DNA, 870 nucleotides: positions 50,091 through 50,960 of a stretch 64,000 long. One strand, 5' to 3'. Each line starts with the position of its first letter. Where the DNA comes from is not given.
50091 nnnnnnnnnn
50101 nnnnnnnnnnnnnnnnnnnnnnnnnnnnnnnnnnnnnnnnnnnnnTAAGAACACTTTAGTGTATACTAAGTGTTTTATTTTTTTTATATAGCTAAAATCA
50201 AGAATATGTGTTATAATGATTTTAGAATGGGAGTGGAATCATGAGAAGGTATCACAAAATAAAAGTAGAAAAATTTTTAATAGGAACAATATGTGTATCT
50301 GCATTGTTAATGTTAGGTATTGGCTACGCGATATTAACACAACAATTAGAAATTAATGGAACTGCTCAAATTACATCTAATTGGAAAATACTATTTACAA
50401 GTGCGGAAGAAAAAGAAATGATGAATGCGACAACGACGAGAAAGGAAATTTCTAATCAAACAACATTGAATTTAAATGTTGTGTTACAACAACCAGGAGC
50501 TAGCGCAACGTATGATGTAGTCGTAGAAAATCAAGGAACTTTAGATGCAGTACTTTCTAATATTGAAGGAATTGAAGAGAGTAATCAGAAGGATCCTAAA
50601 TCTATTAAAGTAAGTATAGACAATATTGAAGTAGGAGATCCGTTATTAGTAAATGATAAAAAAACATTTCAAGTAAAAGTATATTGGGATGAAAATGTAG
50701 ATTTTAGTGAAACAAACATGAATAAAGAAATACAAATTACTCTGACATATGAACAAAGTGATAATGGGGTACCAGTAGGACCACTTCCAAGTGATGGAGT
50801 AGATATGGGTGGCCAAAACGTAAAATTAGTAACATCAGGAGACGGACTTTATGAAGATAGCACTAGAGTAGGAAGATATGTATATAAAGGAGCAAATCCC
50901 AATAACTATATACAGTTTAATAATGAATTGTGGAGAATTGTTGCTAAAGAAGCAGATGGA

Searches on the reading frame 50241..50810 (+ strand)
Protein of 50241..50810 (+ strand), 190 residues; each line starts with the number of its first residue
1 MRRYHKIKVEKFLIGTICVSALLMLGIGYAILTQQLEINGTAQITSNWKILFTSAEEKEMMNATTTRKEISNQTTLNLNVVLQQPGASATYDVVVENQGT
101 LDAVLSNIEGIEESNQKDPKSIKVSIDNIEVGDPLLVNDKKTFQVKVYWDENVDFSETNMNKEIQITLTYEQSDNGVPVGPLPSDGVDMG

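Call 27: search_protein_families(library=pfam, proteins=[window:50241-50798:+], max_evalue=1)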
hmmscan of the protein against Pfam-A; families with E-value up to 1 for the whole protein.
seq(186 aa): 4 families
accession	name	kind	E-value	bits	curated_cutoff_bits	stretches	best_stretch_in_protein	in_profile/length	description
PF14535.12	AMP-binding_C_2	-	0.025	15.3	25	1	80-122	12-56/96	AMP-binding enzyme C-terminal domain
PF24004.1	Microp_archaea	-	0.089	12.8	27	1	13-27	8-22/29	Archaeal microprotein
PF14693.11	Ribosomal_TL5_C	-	0.098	13.5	27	1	95-139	17-60/84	Ribosomal protein TL5, C-terminal domain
PF04889.17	Cwf_Cwc_15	-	0.15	12.3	30.4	1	115-163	167-218/244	Cwf15/Cwc15 cell cycle control protein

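Call 65: search_protein_representatives(protein=window:50241-50810:+)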
Query: 190 residues. Proteins with E-value up to 0.001 (for the whole library): 2567; up to 1e-10: 506; up to 1e-30: 15. The best 150 are listed.
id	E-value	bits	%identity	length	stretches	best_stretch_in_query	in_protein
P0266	5.3e-88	309.7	74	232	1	1-190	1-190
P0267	6.2e-76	270.5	73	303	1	11-183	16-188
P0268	8.9e-75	266.7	71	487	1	4-189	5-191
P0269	8.8e-72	256.9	67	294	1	9-185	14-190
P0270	2.5e-45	170.8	50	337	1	4-175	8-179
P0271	6.3e-44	166.2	51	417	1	20-187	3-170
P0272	8.4e-35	136.5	44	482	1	8-181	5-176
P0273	3.8e-33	131.1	68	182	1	101-190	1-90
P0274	9.0e-33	129.9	42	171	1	10-171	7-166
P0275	1.0e-32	129.8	44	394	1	10-183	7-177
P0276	5.6e-32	127.3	43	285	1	8-175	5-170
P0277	7.2e-32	127.0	44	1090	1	12-188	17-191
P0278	4.3e-31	124.4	43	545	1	12-188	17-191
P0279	5.7e-31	124.0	45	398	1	14-178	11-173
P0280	6.9e-31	123.8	42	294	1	12-181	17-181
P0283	1.5e-29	119.4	41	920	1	12-181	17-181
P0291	2.6e-25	105.6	39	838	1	12-178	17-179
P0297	2.2e-24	102.6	39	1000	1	12-178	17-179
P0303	3.9e-23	98.6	34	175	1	13-173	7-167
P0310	9.4e-22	94.0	37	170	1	13-173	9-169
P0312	1.4e-21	93.5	38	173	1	11-172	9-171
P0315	3.4e-21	92.2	38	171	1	21-172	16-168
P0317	4.0e-21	92.0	37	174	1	11-175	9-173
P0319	1.1e-20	90.5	35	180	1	14-176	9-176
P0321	1.6e-20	90.1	37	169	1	13-175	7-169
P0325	3.3e-20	89.0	35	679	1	7-173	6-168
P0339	3.2e-19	85.8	37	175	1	11-174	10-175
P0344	5.5e-19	85.0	38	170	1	16-172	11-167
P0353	1.5e-18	83.6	36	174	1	11-174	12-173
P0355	2.5e-18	82.9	34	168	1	6-155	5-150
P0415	5.8e-16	75.2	35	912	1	9-175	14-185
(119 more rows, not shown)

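Call 66: search_protein_families(library=pfam, proteins=[P0274, P0303, P0310, P0321, P0277, P0283, P0297, P0291, P0325, P0415], max_evalue=0.01)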
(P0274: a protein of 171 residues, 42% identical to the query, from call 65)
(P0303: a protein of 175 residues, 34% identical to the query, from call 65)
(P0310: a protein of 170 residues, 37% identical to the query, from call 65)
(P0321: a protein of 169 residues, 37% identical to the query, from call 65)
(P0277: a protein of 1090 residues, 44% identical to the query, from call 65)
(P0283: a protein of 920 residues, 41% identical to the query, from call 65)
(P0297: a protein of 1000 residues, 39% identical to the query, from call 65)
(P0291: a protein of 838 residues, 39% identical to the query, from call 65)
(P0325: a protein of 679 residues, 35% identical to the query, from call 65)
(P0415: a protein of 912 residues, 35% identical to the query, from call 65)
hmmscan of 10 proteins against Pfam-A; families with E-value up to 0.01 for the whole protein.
P0274 (171 aa): 0 families

P0303 (175 aa): 0 families

P0310 (170 aa): 0 families

P0321 (169 aa): 0 families

P0277 (1090 aa): 4 families
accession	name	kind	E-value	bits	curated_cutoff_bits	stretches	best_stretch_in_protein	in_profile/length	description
PF03382.20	DUF285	-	4.6e-65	217.2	25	4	681-758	15-89/120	Mycoplasma protein of unknown function, DUF285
PF00041.27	fn3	-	5.2e-08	33.4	25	1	348-431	1-83/84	Fibronectin type III domain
PF21471.3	Reelin_subrepeat-B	-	5e-05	23.5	27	0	464-509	58-102/127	Reelin subrepeat B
PF03174.19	CHB_HEX_C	-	0.00022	21.5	23.6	0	212-227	34-49/76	Chitobiase/beta-hexosaminidase C-terminal domain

P0283 (920 aa): 8 families
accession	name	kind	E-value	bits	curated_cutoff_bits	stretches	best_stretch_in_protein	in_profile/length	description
PF03382.20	DUF285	-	3.9e-96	317.5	25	5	614-731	3-116/120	Mycoplasma protein of unknown function, DUF285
PF13306.12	LRR_5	-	2.5e-07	31.1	27.7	1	749-856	5-96/127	BspA type Leucine rich repeat region (6 copies)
PF25013.1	LRR_Zer-1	-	1.5e-05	25.6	27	0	643-743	3-99/137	Zer-1-like, Leucine-rich repeats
PF00041.27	fn3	-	1.7e-05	25.4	25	1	356-431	6-82/84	Fibronectin type III domain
PF24048.1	LRR_NXF1-5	-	3.1e-05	24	30.5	0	809-876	54-118/142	NXF1/2/3/5 leucine-rich repeat domain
PF13855.12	LRR_8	-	0.00014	22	27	0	616-656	19-57/61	Leucine rich repeat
PF22786.2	Tag1_C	-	0.0067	17.1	27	0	744-803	9-66/113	Tag1 C-terminal domain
PF12799.13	LRR_4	-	0.0071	17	27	0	813-844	5-33/44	Leucine Rich repeats (2 copies)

P0297 (1000 aa): 3 families
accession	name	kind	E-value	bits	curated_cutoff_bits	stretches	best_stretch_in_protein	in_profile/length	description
PF21471.3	Reelin_subrepeat-B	-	3.4e-07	30.5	27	0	798-846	55-102/127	Reelin subrepeat B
PF00041.27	fn3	-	5.5e-06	26.9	25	1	349-431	2-83/84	Fibronectin type III domain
PF03174.19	CHB_HEX_C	-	7e-05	23.1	23.6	0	302-333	39-70/76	Chitobiase/beta-hexosaminidase C-terminal domain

P0291 (838 aa): 5 families
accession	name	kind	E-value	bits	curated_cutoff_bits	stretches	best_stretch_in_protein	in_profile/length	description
PF03382.20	DUF285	-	4.3e-20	72.1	25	3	654-774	16-111/120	Mycoplasma protein of unknown function, DUF285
PF00041.27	fn3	-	3.8e-06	27.5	25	1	349-430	2-82/84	Fibronectin type III domain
PF21471.3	Reelin_subrepeat-B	-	9.9e-05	22.6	27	0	455-496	47-77/127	Reelin subrepeat B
PF03174.19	CHB_HEX_C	-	0.0001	22.6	23.6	0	302-333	39-70/76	Chitobiase/beta-hexosaminidase C-terminal domain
PF24316.1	Tli3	-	0.0048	17.7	27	0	462-482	80-102/129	T6SS Tli3 immunity protein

P0325 (679 aa): 1 family
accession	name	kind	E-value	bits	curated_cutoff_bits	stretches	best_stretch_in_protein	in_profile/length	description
PF22544.2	HYDIN_VesB_CFA65-like_Ig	-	0.005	17.5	25.5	1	74-115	7-48/100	HYDIN/CFA65/VesB-like, Ig-like domain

P0415 (912 aa): 2 families
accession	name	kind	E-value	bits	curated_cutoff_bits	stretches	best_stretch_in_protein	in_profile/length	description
PF00801.26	PKD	-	0.0023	18.3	23.5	0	302-360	20-74/80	PKD domain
PF19077.6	Big_13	-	0.0037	18.2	27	1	331-367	60-99/102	Bacterial Ig-like domain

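Call 71: search_solved_structures(query=A3, max_evalue=10, show_alignments=2)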
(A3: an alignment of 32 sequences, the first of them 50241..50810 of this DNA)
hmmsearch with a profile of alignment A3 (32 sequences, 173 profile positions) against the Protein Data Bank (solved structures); distinct sequences matched with E-value up to 10: 11.
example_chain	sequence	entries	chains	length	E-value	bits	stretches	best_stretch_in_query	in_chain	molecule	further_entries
8rym_D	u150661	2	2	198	0.1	15.6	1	56-99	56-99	TCR alpha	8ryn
8ryo_D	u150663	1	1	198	0.1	15.6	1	56-99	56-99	TCR alpha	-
1kkl_H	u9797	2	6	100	0.17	14.9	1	64-139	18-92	PHOSPHOCARRIER PROTEIN HPR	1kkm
5kph_A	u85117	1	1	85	0.21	14.6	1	59-98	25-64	De novo Beta Sheet Design Protein OR485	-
2fep_S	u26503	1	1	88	0.32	14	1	70-139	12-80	Phosphocarrier protein HPr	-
3oqm_S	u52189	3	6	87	0.34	13.9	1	70-139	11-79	Phosphocarrier protein HPr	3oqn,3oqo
2hpr_A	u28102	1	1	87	0.37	13.8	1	70-139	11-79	HISTIDINE-CONTAINING PHOSPHOCARRIER PROTEIN HPR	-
1jem_A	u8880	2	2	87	0.42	13.6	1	70-139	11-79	HISTIDINE CONTAINING PROTEIN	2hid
8x7n_A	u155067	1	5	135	0.58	13.2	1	62-115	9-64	Conjugative transfer: aggregate stability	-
1sph_A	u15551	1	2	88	0.64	13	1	70-139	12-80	HISTIDINE-CONTAINING PHOSPHOCARRIER PROTEIN HPR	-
9sj2_C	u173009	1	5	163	0.91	12.5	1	41-108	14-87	AbpX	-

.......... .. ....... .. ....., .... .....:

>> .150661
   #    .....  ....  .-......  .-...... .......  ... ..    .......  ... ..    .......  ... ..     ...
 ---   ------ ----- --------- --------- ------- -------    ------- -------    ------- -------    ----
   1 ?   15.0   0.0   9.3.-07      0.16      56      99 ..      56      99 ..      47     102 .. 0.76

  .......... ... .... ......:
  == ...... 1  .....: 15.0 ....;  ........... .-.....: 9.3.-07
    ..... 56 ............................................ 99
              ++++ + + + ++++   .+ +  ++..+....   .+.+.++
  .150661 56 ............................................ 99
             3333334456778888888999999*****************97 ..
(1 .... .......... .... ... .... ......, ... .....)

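Call 72: search_protein_families(library=ncbifam, alignment_id=A3, max_evalue=1)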
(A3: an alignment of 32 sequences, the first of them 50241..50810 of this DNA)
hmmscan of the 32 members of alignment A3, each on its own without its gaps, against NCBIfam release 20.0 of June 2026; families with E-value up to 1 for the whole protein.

A. member 1, window:50241-50810:+ (190 aa): 6 families
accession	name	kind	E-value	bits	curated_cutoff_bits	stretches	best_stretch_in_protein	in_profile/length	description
NF004140.0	PRK05618.4-3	equivalog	0.0008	18.9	270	1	69-141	94-161/197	50S ribosomal protein L25/general stress protein Ctc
NF041840.1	rnfG_Methano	equivalog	0.0028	17.3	230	1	16-104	17-103/189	Rnf electron transport complex subunit RnfG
NF004139.0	PRK05618.4-2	equivalog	0.017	14.6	195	1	73-142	103-167/202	50S ribosomal protein L25/general stress protein Ctc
NF041019.1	glyceraldDH_beta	equivalog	0.017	14.3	350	1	55-108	65-118/280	glyceraldehyde dehydrogenase subunit beta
TIGR00731.1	bL25_bact_ctc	equivalog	0.042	13.6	73.1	1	70-139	90-154/176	50S ribosomal protein L25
NF004133.0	PRK05618.2-4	equivalog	0.05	13.1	197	1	95-141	115-160/210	50S ribosomal protein L25/general stress protein Ctc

B. families by the number of members that match (of 32 scanned): 40 families (the first 25 are shown)
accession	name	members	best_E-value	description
NF012200.0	choice_anch_D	18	2e-06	choice-of-anchor D domain-containing protein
TIGR01451.2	B_ant_repeat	17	9.5e-06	DUF11 type repeat protein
TIGR03000.1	plancto_dom_1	3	0.0033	TIGR03000 domain-containing protein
NF004140.0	PRK05618.4-3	2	0.0008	50S ribosomal protein L25/general stress protein Ctc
NF004133.0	PRK05618.2-4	2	0.041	50S ribosomal protein L25/general stress protein Ctc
TIGR04090.1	exp_by_SipW_IV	2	0.044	BsaA family SipW-dependent biofilm matrix protein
NF033218.1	anchor_AmaP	2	0.057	alkaline shock response membrane anchor protein AmaP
NF038114.1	rightmost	2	0.12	PxKF domain-containing protein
NF041840.1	rnfG_Methano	1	0.0028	Rnf electron transport complex subunit RnfG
NF011776.0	PRK15239.1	1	0.0051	putative fimbrial protein StaA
NF053819.1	EF0750_LPXTG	1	0.0053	EF2685/EF0750 family sortase-dependent surface protein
NF046073.1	UpsA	1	0.0056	pilin subunit UpsA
NF048003.1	GTA_spike_fiber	1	0.0059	phage head spike fiber domain-containing protein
NF046066.1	BioflmMtrxTasA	1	0.0078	biofilm matrix protein TasA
TIGR02212.1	lolCE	1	0.0085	lipoprotein-releasing ABC transporter permease subunit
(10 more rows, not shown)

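Call 73: search_protein_families(library=ncbifam, proteins=[P0312, P0315, P0317, P0319, P0339, P0344, P0353, P0355], max_evalue=0.1)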
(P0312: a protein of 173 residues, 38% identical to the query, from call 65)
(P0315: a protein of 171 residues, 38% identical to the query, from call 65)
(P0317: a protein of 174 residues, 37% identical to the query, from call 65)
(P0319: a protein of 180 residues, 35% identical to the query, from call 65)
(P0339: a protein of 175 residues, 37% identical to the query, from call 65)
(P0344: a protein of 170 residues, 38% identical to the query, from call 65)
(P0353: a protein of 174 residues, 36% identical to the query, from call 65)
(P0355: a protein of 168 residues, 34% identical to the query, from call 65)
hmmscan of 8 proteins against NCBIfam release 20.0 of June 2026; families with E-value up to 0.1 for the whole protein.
P0312 (173 aa): 3 families
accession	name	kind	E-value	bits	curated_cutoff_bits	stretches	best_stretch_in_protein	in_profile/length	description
TIGR01451.2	B_ant_repeat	repeat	0.00047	20.1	24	1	82-103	8-29/53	DUF11 type repeat protein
NF011776.0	PRK15239.1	equivalog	0.0051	16.8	230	1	35-104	70-141/197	putative fimbrial protein StaA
NF012200.0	choice_anch_D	domain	0.026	15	45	1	84-149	31-90/108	choice-of-anchor D domain-containing protein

P0315 (171 aa): 0 families

P0317 (174 aa): 4 families
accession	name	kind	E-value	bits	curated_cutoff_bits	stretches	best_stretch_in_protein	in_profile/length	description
NF012200.0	choice_anch_D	domain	0.00037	21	45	1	58-142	6-86/108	choice-of-anchor D domain-containing protein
TIGR01451.2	B_ant_repeat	repeat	0.0029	17.6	24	1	77-99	4-26/53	DUF11 type repeat protein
NF004888.0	PRK06251.1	equivalog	0.033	14.4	101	1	10-79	5-76/102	V-type ATP synthase subunit K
NF003465.0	PRK05089.1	equivalog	0.042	13.4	162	1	3-94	7-84/189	cytochrome c oxidase assembly protein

P0319 (180 aa): 2 families
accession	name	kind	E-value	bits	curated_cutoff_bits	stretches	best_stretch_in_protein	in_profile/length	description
TIGR01451.2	B_ant_repeat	repeat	0.0026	17.7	24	1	79-103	4-28/53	DUF11 type repeat protein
NF047946.1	FlgBrkeFlhE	equivalog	0.095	12.4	150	0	40-129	16-107/126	flagellar protein FlhE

P0339 (175 aa): 4 families
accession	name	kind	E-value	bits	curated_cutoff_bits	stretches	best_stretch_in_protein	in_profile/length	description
TIGR03000.1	plancto_dom_1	domain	0.0033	17.3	43.1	1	135-162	35-62/75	TIGR03000 domain-containing protein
NF012200.0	choice_anch_D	domain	0.0075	16.8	45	0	90-149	35-88/108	choice-of-anchor D domain-containing protein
TIGR01451.2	B_ant_repeat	repeat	0.065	13.3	24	1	85-111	9-35/53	DUF11 type repeat protein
NF052598.1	teichoic_TarQ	equivalog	0.092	11.7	350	0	5-50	16-61/347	teichoic acid biosynthesis protein TarQ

P0344 (170 aa): 1 family
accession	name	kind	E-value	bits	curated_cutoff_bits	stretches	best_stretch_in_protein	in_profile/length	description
TIGR02212.1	lolCE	equivalog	0.0085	15.1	362.45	1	2-135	13-143/411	lipoprotein-releasing ABC transporter permease subunit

P0353 (174 aa): 3 families
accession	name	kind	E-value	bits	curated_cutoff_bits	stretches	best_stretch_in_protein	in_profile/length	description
NF012200.0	choice_anch_D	domain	0.0014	19.1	45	1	61-152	6-93/108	choice-of-anchor D domain-containing protein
TIGR01451.2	B_ant_repeat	repeat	0.0059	16.6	24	1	85-104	9-28/53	DUF11 type repeat protein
NF002087.0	PRK00915.1-4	equivalog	0.041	12.4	729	1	69-135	401-465/516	2-isopropylmalate synthase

P0355 (168 aa): 4 families
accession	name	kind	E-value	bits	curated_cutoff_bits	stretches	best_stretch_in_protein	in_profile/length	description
NF012200.0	choice_anch_D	domain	1.5e-05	25.5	45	1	85-141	32-86/108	choice-of-anchor D domain-containing protein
TIGR01451.2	B_ant_repeat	repeat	0.0015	18.5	24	1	84-107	10-36/53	DUF11 type repeat protein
NF005833.0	PRK07737.1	equivalog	0.017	14.2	444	1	52-122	99-172/501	flagellar hook-associated protein 2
TIGR04090.1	exp_by_SipW_IV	subfamily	0.044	13.5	60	0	83-158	53-121/241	BsaA family SipW-dependent biofilm matrix protein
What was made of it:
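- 50241..50792 (+): B N-terminal part: leader with near-invariant GYA, a conserved segment (residues 28-48), then an Ig-like beta-sandwich (residues about 50-175). Weak choice-of-anchor-D / DUF11 hits (calls 72, 73).
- A few family members give sporadic sub-threshold hits to TasA (E 0.008), BsaA (E 0.044) and AbpX (E 0.9) (calls 71-73).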
